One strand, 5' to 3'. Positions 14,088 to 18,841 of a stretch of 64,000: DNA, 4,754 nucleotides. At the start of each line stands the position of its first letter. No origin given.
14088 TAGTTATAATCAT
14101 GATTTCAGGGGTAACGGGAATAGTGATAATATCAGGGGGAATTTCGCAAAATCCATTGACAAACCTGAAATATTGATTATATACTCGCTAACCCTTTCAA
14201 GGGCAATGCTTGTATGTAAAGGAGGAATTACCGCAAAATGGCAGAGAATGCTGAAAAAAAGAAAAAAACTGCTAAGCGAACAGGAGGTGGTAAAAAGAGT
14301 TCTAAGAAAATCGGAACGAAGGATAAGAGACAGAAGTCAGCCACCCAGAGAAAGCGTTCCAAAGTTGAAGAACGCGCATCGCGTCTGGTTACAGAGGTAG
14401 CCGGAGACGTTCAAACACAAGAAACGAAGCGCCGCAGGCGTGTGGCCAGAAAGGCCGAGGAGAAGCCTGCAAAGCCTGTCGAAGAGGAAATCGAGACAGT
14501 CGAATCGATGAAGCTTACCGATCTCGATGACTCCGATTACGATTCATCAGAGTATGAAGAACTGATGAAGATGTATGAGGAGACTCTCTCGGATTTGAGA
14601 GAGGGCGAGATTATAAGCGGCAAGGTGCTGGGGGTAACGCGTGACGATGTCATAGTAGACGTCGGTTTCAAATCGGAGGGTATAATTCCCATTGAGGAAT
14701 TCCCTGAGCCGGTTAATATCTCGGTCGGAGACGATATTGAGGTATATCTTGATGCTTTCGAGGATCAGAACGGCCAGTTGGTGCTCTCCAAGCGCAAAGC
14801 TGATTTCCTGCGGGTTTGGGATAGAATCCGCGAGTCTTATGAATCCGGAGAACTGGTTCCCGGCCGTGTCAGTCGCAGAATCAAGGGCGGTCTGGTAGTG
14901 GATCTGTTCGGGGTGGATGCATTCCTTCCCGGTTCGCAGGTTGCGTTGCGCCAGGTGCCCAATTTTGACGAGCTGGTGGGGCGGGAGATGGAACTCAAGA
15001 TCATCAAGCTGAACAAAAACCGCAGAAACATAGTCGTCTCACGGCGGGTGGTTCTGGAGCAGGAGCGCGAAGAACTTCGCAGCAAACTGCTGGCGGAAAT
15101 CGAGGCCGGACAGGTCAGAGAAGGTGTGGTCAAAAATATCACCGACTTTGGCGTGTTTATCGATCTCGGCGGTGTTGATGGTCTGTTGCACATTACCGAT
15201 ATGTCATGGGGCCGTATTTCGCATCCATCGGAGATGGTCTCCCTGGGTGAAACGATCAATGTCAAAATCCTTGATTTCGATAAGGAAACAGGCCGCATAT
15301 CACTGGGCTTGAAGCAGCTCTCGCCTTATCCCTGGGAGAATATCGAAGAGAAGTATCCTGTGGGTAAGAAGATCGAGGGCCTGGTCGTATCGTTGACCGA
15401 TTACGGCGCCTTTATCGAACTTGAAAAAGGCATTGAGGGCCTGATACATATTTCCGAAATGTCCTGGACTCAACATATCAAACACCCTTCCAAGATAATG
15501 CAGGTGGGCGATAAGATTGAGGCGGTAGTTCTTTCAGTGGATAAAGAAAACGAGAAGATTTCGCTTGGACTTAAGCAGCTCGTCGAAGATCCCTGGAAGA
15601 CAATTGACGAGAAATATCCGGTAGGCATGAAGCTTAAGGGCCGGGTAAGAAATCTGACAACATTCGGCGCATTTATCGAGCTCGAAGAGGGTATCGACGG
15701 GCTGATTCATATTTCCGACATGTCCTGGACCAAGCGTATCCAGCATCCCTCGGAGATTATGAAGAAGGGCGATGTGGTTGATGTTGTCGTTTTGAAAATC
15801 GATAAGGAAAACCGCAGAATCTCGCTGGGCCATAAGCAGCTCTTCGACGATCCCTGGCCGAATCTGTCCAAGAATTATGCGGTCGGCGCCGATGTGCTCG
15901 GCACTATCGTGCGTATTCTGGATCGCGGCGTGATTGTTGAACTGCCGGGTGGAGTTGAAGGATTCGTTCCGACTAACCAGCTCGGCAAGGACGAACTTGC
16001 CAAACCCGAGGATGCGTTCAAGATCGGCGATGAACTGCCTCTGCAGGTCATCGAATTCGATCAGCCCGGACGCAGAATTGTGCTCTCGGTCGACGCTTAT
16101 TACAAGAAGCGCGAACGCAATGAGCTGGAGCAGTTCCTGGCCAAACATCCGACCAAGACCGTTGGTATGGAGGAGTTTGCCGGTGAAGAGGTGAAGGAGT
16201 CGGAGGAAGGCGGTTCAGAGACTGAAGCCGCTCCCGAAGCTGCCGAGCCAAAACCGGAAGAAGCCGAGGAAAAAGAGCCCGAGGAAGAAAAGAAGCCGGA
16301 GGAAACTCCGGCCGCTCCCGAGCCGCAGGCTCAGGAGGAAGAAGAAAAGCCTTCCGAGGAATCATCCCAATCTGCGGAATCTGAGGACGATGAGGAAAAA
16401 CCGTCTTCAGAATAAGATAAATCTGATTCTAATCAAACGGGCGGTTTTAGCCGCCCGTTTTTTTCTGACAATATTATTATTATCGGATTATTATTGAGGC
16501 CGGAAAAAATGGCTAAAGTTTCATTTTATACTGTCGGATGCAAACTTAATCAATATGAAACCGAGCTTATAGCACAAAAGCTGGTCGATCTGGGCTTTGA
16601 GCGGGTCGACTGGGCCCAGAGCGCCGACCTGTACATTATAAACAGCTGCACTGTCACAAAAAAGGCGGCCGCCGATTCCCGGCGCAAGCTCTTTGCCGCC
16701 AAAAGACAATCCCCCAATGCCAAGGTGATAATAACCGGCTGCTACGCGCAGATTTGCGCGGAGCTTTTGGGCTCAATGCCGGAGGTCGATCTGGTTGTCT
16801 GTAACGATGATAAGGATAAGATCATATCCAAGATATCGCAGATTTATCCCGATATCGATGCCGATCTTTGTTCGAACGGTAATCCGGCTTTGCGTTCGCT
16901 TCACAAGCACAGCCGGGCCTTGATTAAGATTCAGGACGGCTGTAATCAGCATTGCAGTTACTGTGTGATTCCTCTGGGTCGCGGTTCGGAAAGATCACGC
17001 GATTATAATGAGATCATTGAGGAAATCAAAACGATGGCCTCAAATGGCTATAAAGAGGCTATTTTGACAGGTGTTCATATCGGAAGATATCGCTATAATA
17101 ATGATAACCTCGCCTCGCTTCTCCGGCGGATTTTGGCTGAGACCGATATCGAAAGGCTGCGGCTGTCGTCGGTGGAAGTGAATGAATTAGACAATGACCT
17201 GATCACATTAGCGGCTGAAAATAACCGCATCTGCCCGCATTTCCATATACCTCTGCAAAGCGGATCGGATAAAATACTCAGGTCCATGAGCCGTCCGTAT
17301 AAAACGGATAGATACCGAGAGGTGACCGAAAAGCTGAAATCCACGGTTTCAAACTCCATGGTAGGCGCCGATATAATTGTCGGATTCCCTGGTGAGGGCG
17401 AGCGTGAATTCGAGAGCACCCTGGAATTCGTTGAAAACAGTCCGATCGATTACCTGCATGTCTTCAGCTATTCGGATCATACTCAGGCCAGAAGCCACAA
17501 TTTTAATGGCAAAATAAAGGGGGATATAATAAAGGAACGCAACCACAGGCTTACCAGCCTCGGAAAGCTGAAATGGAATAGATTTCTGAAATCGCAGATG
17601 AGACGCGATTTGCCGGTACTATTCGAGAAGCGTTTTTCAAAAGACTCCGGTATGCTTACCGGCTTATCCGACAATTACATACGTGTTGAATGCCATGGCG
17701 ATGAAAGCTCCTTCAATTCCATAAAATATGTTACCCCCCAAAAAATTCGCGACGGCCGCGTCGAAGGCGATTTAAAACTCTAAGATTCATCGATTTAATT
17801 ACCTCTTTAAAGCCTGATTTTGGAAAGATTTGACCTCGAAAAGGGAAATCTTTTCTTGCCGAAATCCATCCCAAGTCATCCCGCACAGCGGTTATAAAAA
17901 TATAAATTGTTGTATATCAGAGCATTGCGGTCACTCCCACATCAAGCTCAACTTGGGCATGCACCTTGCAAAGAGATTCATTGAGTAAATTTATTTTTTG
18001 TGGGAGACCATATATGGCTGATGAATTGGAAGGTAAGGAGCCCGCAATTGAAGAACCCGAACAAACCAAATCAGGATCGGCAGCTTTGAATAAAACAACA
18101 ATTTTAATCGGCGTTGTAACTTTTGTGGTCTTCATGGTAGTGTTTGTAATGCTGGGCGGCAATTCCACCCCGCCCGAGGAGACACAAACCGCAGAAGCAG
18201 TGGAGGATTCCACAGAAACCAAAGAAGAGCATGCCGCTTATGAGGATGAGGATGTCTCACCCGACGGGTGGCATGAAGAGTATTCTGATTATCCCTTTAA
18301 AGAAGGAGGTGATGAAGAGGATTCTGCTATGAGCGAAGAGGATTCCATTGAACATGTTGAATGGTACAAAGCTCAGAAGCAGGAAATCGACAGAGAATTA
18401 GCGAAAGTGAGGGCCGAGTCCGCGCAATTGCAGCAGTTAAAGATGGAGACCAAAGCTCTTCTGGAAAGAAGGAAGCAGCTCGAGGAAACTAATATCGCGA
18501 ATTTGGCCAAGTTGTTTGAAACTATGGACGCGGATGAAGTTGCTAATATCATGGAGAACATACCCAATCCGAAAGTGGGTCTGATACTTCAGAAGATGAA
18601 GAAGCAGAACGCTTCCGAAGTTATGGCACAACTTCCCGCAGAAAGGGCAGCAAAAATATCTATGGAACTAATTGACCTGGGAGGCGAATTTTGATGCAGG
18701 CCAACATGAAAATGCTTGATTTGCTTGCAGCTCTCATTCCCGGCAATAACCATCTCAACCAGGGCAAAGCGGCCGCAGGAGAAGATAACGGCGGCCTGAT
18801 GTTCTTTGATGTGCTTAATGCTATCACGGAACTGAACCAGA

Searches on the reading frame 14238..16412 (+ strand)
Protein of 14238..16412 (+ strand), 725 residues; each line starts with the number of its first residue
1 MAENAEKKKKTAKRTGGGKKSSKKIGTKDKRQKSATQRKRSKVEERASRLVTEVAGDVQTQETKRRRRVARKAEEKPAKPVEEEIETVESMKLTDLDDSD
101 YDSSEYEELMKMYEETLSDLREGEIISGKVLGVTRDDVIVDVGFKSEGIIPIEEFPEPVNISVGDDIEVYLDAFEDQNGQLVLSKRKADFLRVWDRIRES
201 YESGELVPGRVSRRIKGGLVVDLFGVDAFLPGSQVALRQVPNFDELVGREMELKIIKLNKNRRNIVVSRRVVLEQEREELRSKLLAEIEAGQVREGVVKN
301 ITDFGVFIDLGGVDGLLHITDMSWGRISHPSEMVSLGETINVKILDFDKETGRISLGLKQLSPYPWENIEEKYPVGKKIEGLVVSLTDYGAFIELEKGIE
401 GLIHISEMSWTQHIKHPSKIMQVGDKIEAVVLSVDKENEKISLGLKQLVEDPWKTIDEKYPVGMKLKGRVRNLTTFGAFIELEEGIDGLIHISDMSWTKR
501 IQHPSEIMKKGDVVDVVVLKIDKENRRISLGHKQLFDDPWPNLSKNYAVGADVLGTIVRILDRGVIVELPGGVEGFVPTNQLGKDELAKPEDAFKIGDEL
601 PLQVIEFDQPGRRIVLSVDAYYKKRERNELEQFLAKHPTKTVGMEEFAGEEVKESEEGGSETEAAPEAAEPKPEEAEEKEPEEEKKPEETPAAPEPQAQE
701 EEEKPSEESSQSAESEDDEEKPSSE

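Call 74: search_protein_families(library=pfam, proteins=[window:14238-16412:+], max_evalue=0.00001)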
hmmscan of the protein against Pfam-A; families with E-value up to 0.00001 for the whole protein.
window:14238-16412:+ (725 aa): 5 families
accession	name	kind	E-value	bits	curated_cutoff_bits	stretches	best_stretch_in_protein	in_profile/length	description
PF00575.29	S1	-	2.4e-98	323.1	22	6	288-359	2-74/74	S1 RNA binding domain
PF23459.1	S1_RRP5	-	5e-25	88.3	27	1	376-443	4-70/72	RRP5 S1 domain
PF21710.3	Spt6_S1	-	1.1e-15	58.1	27.5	0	386-446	27-87/91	Spt6, S1/OB domain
PF17092.11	PCB_OB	-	4.2e-11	44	27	0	371-427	27-93/111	Penicillin-binding protein OB-like domain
PF13509.12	S1_2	-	1.3e-07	32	21.8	0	291-322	2-34/61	S1 domain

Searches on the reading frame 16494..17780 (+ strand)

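Call 74: search_protein_families(library=pfam, proteins=[window:16494-17780:+], max_evalue=0.00001)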
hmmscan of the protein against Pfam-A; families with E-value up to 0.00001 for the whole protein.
window:16494-17780:+ (429 aa): 2 families
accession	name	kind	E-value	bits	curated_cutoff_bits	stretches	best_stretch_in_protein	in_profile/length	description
PF04055.27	Radical_SAM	-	1.3e-23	84.5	29.5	1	144-313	1-166/166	Radical SAM superfamily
PF00919.26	UPF0004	-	2.6e-23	82.3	27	1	8-102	1-97/98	Uncharacterized protein family UPF0004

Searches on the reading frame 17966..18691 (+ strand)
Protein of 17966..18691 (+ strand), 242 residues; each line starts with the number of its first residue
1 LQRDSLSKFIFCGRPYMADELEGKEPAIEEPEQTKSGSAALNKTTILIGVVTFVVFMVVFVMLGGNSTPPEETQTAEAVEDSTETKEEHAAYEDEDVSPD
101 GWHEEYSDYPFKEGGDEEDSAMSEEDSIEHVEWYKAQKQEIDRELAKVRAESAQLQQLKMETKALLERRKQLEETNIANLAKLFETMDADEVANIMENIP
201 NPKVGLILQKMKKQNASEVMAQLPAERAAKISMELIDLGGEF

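Call 74: search_protein_families(library=pfam, proteins=[window:17966-18691:+], max_evalue=0.00001)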
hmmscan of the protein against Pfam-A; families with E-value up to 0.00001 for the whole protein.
window:17966-18691:+ (242 aa): 1 family
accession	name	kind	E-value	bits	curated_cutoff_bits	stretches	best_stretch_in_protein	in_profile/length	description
PF03448.22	MgtE_N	-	3.6e-06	27.9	25.9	1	175-221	49-95/102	MgtE intracellular N domain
